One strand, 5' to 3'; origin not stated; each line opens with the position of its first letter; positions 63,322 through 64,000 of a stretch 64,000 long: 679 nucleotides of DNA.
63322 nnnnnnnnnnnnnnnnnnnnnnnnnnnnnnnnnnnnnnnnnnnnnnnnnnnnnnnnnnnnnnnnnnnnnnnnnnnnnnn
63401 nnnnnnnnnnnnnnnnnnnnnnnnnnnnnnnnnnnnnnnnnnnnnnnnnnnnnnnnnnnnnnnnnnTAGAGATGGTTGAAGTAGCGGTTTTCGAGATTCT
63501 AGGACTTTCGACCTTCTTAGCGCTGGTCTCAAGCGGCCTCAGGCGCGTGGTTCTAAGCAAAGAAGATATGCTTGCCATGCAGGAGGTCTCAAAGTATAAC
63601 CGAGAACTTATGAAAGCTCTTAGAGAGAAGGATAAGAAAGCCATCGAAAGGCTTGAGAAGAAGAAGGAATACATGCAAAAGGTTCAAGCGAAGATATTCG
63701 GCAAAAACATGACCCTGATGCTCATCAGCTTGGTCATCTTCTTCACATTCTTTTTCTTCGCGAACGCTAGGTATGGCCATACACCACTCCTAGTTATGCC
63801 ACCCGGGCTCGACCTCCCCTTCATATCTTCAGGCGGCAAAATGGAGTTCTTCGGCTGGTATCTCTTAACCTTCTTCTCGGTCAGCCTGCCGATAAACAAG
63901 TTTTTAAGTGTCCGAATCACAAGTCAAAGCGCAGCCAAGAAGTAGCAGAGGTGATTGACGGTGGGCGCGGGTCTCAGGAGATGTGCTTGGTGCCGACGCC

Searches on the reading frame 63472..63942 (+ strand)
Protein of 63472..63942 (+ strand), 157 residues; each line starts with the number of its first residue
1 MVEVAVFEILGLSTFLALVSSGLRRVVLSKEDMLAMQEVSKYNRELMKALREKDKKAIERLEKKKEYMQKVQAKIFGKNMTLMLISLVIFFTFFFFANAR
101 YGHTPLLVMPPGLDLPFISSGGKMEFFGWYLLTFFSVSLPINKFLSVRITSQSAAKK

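Call 67: search_protein_families(library=pfam, proteins=[window:63472-63942:+], max_evalue=0.001)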
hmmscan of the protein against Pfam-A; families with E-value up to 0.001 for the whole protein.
window:63472-63942:+ (157 aa): 1 family
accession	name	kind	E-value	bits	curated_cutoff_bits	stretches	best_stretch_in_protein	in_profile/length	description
PF01956.21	EMC3_TMCO1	-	7.2e-10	39.3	27.1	1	9-146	19-166/169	Integral membrane protein EMC3/TMCO1-like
